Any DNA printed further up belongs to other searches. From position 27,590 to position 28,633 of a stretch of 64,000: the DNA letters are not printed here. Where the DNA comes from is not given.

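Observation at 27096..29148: Three small secreted proteins with TasA/camelysin-class signal motifs, translationally coupled to the 4,735-aa gene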

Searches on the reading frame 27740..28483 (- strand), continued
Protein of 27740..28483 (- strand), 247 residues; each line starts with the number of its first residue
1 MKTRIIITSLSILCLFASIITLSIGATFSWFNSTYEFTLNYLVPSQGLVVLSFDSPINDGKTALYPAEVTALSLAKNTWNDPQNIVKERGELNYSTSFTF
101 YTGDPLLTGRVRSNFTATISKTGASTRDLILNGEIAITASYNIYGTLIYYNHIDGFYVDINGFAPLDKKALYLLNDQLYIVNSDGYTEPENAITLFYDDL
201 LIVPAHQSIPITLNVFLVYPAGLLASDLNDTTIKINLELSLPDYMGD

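Call 69: find_encoding_contigs(protein=P0006, flank=10000, max_places=3)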
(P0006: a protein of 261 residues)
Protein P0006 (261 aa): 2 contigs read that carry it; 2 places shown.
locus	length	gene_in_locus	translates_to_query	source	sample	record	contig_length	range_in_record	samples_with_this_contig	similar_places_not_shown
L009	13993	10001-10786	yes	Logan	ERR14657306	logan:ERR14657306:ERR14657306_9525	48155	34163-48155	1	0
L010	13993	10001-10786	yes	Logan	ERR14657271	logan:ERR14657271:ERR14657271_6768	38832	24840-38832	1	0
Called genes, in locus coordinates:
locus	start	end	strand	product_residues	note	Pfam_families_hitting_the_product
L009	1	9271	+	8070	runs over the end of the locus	-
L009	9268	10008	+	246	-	-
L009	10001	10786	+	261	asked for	-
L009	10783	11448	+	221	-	PF13306:LRR_5 (weak)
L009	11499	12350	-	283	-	PF14249:Tocopherol_cycl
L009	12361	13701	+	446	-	PF00890:FAD_binding_2 (weak), PF01266:DAO, PF07992:Pyr_redox_2 (faint), PF12831:FAD_oxidored (weak), PF13450:NAD_binding_8 (weak), PF00355:Rieske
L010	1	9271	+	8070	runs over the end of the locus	-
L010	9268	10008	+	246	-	-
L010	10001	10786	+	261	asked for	-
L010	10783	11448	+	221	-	PF13306:LRR_5 (weak)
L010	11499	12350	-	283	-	PF14249:Tocopherol_cycl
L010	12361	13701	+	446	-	PF00890:FAD_binding_2 (weak), PF01266:DAO, PF07992:Pyr_redox_2 (faint), PF12831:FAD_oxidored (weak), PF13450:NAD_binding_8 (weak), PF00355:Rieske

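Call 70: find_encoding_contigs(protein=P0007, flank=10000, max_places=3)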
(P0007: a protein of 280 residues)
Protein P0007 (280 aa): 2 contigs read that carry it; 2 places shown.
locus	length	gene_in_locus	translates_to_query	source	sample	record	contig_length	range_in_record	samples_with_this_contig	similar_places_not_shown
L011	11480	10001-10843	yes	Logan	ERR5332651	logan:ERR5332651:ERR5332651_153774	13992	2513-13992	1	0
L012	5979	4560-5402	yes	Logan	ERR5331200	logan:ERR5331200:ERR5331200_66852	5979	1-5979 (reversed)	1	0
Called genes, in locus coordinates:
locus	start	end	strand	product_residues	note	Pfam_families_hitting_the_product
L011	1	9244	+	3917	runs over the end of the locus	?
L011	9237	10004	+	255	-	-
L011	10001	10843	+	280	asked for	-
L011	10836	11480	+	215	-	?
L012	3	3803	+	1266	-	?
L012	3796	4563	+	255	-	-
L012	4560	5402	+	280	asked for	-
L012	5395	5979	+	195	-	?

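Call 71: find_encoding_contigs(protein=P0008, flank=10000, max_places=3)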
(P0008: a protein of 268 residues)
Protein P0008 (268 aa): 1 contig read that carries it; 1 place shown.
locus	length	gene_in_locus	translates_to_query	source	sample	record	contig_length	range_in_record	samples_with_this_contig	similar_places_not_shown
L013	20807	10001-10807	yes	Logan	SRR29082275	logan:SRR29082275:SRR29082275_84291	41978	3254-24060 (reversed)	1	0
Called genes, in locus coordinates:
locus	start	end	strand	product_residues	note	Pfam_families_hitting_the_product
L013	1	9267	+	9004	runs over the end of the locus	-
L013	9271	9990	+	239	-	-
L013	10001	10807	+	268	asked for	-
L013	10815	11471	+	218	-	-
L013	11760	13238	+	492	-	PF00563:EAL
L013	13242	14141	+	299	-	-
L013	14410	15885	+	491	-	-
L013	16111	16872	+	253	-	-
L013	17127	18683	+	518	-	-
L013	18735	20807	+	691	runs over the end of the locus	-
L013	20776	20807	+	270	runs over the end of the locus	-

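Call 72: find_encoding_contigs(protein=P0010, flank=10000, max_places=3)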
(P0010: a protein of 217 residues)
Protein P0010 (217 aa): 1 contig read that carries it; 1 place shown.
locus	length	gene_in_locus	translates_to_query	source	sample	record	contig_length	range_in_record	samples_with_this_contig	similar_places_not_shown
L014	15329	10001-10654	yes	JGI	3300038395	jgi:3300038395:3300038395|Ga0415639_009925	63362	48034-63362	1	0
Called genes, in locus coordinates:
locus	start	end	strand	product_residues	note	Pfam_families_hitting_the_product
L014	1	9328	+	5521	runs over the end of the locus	PF18657:YDG (weak)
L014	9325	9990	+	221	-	-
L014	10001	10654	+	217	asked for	-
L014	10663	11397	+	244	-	PF13306:LRR_5 (weak)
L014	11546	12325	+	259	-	PF00563:EAL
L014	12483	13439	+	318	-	-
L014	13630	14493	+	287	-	-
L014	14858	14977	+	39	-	-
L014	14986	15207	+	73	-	-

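Call 73: find_encoding_contigs(protein=P0012, flank=10000, max_places=3)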
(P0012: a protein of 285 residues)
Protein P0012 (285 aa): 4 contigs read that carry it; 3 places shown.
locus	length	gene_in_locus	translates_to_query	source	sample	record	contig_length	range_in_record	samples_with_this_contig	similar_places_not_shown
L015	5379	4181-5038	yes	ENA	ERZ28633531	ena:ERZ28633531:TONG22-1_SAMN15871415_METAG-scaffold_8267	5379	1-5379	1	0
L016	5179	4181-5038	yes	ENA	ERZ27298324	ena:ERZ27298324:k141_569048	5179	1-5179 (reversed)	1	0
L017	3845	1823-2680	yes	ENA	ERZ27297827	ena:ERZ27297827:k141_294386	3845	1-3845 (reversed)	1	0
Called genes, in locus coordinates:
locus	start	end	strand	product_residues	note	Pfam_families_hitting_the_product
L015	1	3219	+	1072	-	?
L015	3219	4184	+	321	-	-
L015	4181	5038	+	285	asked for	-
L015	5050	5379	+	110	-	?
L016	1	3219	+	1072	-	?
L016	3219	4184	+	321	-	-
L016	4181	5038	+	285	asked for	-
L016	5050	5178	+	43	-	?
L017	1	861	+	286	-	?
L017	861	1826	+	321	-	-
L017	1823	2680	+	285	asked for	-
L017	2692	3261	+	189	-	-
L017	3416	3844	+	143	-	?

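Call 77: search_protein_families(library=ncbifam, proteins=[L013:16111-16872:+, L013:14410-15885:+, L014:13630-14493:+, L013:9271-9990:+, L013:10815-11471:+, L014:9325-9990:+, L014:10663-11397:+, L013:13242-14141:+, L013:11760-13238:+, L014:10001-10654:+], max_evalue=1)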
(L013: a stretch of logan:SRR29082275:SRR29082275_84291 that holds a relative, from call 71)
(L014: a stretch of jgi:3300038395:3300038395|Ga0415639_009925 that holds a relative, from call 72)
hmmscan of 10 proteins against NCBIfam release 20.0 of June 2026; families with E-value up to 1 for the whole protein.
L013:16111-16872:+ (253 aa): 9 families
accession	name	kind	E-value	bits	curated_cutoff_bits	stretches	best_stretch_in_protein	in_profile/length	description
NF046067.1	SigPepSipWBacil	equivalog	2.9e-22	79.2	190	1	21-194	9-175/189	signal peptidase I SipW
TIGR02228.1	sigpep_I_arch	equivalog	4.7e-21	75.3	51.85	1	21-182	10-156/158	signal peptidase I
NF042931.1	SAG1386_EF1546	equivalog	0.00078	19.6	80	1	166-237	33-101/158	SAG1386/EF1546 family surface-associated protein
TIGR02227.1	sigpep_I_bact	equivalog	0.0013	18.7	47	1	53-114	23-80/162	signal peptidase I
NF045849.1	ICE_MMCAP2_0565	equivalog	0.0058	16.3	40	1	2-34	3-35/80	Mbov_0395 family pilin-like conjugal transfer protein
NF040782.1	PG_glutam_Chrys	equivalog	0.02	14.1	250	1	67-146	226-304/321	protein-glutamine glutaminase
NF011058.0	PRK14489.1-3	exception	0.025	13.1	820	1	94-163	29-96/382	molybdenum cofactor guanylyltransferase MobA, DUF3305 domain-containing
NF047418.1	teichoic_AuxB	equivalog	0.06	12.3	300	1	168-235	121-193/345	lipoteichoic acid stability factor AuxB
TIGR02976.1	phageshock_pspB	equivalog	0.23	11.7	51.7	0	167-195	4-34/75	envelope stress response membrane protein PspB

L013:14410-15885:+ (491 aa): 3 families
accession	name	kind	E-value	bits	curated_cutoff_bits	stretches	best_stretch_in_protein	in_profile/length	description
NF042931.1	SAG1386_EF1546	equivalog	0.06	13.4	80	1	5-50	26-71/158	SAG1386/EF1546 family surface-associated protein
NF040942.2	hypo_ExtJ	equivalog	0.17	12.3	52.5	0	4-60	1-56/77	selenite/tellurite reduction operon protein ExtJ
TIGR04361.1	TrbK_Ti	equivalog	0.27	11.6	50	1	13-40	5-33/64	entry exclusion protein TrbK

L014:13630-14493:+ (287 aa): 1 family
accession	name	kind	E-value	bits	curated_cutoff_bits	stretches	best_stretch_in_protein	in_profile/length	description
NF005435.1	PRK07021.1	equivalog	0.11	12.4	131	1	7-41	4-38/157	flagellar basal body-associated protein FliL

L013:9271-9990:+ (239 aa): 0 families

L013:10815-11471:+ (218 aa): 3 families
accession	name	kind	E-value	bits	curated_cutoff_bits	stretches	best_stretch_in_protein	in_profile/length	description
TIGR01240.1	mevDPdecarb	equivalog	0.051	12.6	171.35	1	78-136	6-65/305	diphosphomevalonate decarboxylase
NF041558.1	NosP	equivalog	0.071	12.2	450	1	73-126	224-275/368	nitric oxide-sensing protein NosP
NF047798.1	leader_Chryseo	domain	0.55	10.5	23.5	0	190-198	3-11/18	bacteriocin-like protein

L014:9325-9990:+ (221 aa): 0 families

L014:10663-11397:+ (244 aa): 0 families

L013:13242-14141:+ (299 aa): 13 families
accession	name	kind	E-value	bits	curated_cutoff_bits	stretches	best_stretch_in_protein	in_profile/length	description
TIGR01597.1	PYST-B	paralog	2.9e-05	23.6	175.5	1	10-98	147-236/256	Plasmodium yoelii subtelomeric family PYST-B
NF033483.0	PknB_PASTA_kin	equivalog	0.00052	19.2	450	1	6-90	275-357/563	Stk1 family PASTA domain-containing Ser/Thr kinase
NF045974.1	conju_CD1108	subfamily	0.011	15.5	100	1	25-90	19-79/190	CD1108 family mobile element protein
NF010008.0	PRK13481.1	equivalog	0.011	15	270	1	28-88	7-66/269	glycosyltransferase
NF050099.1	SepX_GlpR_2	exception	0.023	14.7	150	1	23-77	66-116/250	divisome protein SepX/GlpR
TIGR03732.1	lanti_perm_MutE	subfamily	0.03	13.7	145.2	1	39-91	64-116/241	lantibiotic immunity ABC transporter MutE/EpiE family permease subunit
TIGR03927.1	T7SS_EssA_Firm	equivalog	0.031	14.2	32.45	1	25-86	82-146/151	type VII secretion protein EssA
NF047763.1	LIC_10572_fam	equivalog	0.032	14.2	200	1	3-78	20-98/205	LIC_10572 family protein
NF045516.2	SepX_GlpR_1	exception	0.062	13.1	160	1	34-86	157-210/293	divisome protein SepX/GlpR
NF041422.1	VirB10_subf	subfamily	0.088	12.3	400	1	12-83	8-77/404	VirB10/TraB/TrbI family type IV secretion system protein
TIGR03810.1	arg_ornith_anti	equivalog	0.16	10.6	591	1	48-93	376-421/468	arginine-ornithine antiporter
NF038277.1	accessory_MacP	equivalog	0.2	12.1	45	1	3-78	13-91/98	cell wall synthase accessory phosphoprotein MacP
NF045999.1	MAG1140_fam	equivalog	0.27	11.4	35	1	60-109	3-50/126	MAG1140 family protein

L013:11760-13238:+ (492 aa): 6 families
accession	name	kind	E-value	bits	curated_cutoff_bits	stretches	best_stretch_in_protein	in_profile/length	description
NF007474.0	PRK10060.1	equivalog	5.5e-10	38.1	782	1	262-476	422-647/663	cyclic di-GMP phosphodiesterase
NF045675.1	PhdiestaseDibA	equivalog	6.1e-07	28.1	980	1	250-479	380-621/623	phosphodiesterase DibA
NF008807.1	PRK11829.1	equivalog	3.7e-05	22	733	1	295-472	463-651/670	biofilm formation regulator HmsP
NF007298.0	PRK09776.1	equivalog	3.9e-05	21.7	1135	1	327-480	943-1103/1111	diguanylate cyclase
NF052265.1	EAL_dom_RimA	equivalog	0.00055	19.3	430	1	377-478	133-240/248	S6 modification regulatory phosphodiesterase RimA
NF007839.0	PRK10551.1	equivalog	0.018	13.7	461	1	374-480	397-507/518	cyclic di-GMP phosphodiesterase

L014:10001-10654:+ (217 aa): 0 families

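Call 78: search_protein_families(library=pfam, proteins=[L013:16111-16872:+, L013:14410-15885:+, L014:13630-14493:+, L013:9271-9990:+, L013:10815-11471:+, L014:9325-9990:+, L014:10663-11397:+, L013:13242-14141:+, L013:11760-13238:+, L014:10001-10654:+], max_evalue=1)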
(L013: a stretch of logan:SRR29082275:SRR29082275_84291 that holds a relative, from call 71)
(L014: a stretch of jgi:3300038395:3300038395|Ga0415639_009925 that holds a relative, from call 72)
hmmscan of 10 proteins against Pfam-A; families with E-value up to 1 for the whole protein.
L013:16111-16872:+ (253 aa): 6 families
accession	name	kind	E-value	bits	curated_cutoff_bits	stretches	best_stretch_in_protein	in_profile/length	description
PF11714.13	Inhibitor_I53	-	0.012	16.2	25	1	22-47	5-30/78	Thrombin inhibitor Madanin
PF23828.1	DUF7198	-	0.032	14.1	27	1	167-221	3-58/236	Family of unknown function (DUF7198)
PF00002.29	7tm_2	-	0.048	13.3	20.6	1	157-200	149-191/250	7 transmembrane receptor (Secretin family)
PF14584.11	DUF4446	-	0.079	13.4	27.4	1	172-241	5-71/150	Protein of unknown function (DUF4446)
PF13800.11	Sigma_reg_N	-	0.1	13.3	26.3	0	7-30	8-31/91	Sigma factor regulator N-terminal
PF15330.11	SIT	-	0.37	11.7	27.6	0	166-214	4-47/114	SHP2-interacting transmembrane adaptor protein, SIT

L013:14410-15885:+ (491 aa): 0 families

L014:13630-14493:+ (287 aa): 0 families

L013:9271-9990:+ (239 aa): 0 families

L013:10815-11471:+ (218 aa): 2 families
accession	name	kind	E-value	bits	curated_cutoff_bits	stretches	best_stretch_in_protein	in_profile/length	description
PF04982.19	TM_HPP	-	0.026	14.6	27.2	1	67-128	61-116/157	HPP, transmembrane region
PF13306.12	LRR_5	-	0.064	13.6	27.7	1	140-195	8-59/127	BspA type Leucine rich repeat region (6 copies)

L014:9325-9990:+ (221 aa): 1 family
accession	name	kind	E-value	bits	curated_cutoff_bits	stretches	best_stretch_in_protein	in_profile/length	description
PF23906.1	DUF7248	-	0.29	11.6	27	1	7-43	8-44/58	Family of unknown function (DUF7248)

L014:10663-11397:+ (244 aa): 1 family
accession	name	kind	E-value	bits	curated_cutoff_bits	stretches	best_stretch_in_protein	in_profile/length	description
PF13306.12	LRR_5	-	2.4e-06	27.9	27.7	1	158-235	53-122/127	BspA type Leucine rich repeat region (6 copies)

L013:13242-14141:+ (299 aa): 7 families
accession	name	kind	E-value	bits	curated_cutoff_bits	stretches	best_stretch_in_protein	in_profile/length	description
PF20185.3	DUF6548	-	0.019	15.3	27.3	1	24-78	103-158/164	Family of unknown function (DUF6548)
PF03419.18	Peptidase_U4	-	0.035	13.9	28.4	1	59-97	79-118/284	Sporulation factor SpoIIGA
PF09716.15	ETRAMP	-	0.046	14.2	29.1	1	40-83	28-71/81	Malarial early transcribed membrane protein (ETRAMP)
PF06024.17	Orf78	-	0.14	12.9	29.4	1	26-79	35-78/101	Orf78 (ac78)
PF22966.1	INTS7_C_plants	-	0.23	11.4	27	1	19-63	61-105/172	Integrator complex subunit 7, C-terminal domain in plants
PF06237.18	SLC52_ribofla_tr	-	0.27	10.6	27.9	1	19-89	221-294/429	Solute carrier family 52, riboflavin transporter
PF15889.10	DUF4738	-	0.54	10.5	23.9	0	20-59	8-48/146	Domain of unknown function (DUF4738)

L013:11760-13238:+ (492 aa): 1 family
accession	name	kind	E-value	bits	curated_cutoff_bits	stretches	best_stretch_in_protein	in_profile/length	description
PF00563.25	EAL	-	8.5e-19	68.3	31.3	1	269-473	21-236/236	EAL domain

L014:10001-10654:+ (217 aa): 2 families
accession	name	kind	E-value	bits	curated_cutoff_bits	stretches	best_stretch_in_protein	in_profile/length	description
PF12389.13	Peptidase_M73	-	0.049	13.9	22.5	1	10-62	4-51/196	Camelysin metallo-endopeptidase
PF06072.16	Herpes_US9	-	0.2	12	23.7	1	7-31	30-54/61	Alphaherpesvirus tegument protein US9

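Call 89: find_related_loci(query=A10, collection=metagenome_contigs, flank=10000)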
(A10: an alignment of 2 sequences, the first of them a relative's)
Query A10 (253 aa) in metagenome_contigs; peptide patterns used: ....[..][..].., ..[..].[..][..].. (x = any residue, [..] = any of these).
596 stretches matched a pattern; 5 encode a relative of the query (tblastn E <= 1e-3); 5 distinct loci.
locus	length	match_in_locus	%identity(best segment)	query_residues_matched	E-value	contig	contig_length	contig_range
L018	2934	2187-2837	32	5-227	7e-25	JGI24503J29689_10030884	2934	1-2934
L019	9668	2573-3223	32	5-227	9e-25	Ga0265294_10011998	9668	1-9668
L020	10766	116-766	32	5-227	9e-25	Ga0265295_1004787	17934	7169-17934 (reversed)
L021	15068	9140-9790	32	5-227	2e-24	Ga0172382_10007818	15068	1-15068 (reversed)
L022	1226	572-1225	29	1-172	4e-20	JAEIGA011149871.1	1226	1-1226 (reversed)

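Call 95: search_solved_structures(query=A11, max_evalue=10)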
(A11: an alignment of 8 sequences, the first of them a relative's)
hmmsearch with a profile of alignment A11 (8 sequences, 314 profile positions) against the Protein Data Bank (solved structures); distinct sequences matched with E-value up to 10: 0.

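Call 96: search_protein_families(library=pfam, alignment_id=A11, max_evalue=1)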
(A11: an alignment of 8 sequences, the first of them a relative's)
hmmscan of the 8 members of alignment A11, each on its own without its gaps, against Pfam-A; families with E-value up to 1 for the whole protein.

A. member 1, L003:8559-9347:+ (262 aa): 0 families

B. families by the number of members that match (of 8 scanned): 2 families
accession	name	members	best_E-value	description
PF23157.1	DUF7055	1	0.2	Domain of unknown function (DUF7055)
PF18914.6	DUF5666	1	0.82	Domain of unknown function (DUF5666)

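Call 108: list_cluster_members(proteins=[P0006, P0007, P0008, P0009, P0010, P0011, P0012, P0004, P0005])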
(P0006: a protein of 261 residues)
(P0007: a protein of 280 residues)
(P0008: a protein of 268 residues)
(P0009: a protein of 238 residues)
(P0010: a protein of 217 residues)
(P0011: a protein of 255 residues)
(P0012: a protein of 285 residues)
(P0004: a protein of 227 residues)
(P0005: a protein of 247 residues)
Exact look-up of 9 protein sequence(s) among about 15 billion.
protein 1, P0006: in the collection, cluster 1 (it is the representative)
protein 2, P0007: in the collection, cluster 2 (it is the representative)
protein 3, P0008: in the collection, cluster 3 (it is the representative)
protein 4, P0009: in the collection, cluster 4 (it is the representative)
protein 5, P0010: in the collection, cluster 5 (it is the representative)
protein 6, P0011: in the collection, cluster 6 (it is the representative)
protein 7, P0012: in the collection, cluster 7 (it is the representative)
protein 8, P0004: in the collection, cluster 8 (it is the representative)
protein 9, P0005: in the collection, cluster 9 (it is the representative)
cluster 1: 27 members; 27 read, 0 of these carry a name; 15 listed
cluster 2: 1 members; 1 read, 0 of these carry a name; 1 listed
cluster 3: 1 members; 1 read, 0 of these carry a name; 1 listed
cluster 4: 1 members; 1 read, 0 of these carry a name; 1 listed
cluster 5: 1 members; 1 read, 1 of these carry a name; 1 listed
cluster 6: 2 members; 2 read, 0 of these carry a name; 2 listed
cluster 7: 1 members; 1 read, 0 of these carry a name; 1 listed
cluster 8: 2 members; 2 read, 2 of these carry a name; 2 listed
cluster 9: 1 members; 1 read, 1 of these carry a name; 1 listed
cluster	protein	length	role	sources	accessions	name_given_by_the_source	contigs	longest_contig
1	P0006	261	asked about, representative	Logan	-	-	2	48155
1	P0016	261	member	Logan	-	-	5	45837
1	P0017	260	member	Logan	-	-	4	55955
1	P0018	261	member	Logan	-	-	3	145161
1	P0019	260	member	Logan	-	-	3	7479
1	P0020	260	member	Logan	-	-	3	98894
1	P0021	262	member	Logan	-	-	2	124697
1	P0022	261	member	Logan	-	-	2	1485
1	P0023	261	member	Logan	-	-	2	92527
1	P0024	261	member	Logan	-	-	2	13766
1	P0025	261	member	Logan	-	-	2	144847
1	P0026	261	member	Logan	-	-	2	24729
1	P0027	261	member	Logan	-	-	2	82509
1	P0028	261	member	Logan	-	-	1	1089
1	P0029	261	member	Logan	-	-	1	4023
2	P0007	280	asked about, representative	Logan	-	-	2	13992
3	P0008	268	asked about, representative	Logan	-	-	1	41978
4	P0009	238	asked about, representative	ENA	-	-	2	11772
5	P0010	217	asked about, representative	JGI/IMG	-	hypothetical protein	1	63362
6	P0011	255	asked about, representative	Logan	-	-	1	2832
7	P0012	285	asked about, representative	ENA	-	-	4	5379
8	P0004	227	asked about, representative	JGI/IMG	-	hypothetical protein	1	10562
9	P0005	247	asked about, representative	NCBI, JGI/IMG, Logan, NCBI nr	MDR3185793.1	MAG: hypothetical protein LBU04_03140 [Christensenellaceae bacterium] | hypothetical protein | hypothetical protein [Christensenellaceae bacterium]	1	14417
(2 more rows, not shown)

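Call 109: find_encoding_contigs(protein=P0018, flank=10000, max_places=3)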
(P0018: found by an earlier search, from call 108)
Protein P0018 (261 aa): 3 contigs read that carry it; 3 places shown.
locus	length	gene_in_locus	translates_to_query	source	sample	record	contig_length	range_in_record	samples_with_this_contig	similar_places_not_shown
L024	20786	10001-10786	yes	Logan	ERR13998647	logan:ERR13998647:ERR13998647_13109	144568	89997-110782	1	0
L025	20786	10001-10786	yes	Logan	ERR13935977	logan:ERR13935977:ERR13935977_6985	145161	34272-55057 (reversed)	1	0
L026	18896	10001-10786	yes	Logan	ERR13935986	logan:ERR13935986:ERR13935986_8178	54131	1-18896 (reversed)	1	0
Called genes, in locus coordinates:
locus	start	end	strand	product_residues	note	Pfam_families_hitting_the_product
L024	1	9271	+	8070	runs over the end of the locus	-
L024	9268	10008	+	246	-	-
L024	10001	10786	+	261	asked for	-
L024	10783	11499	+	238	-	-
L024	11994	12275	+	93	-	PF01250:Ribosomal_S6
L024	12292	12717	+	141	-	PF00436:SSB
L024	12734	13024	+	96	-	PF01084:Ribosomal_S18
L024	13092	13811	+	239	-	PF00111:Fer2 (weak)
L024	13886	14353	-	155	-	-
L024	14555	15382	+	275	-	PF02674:Colicin_V (weak)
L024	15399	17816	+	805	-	-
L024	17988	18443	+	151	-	PF06866:DUF1256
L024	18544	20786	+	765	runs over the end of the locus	PF00004:AAA, PF17862:AAA_lid_3, PF01434:Peptidase_M41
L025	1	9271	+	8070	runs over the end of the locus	-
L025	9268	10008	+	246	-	-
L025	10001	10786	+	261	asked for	-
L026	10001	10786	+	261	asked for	-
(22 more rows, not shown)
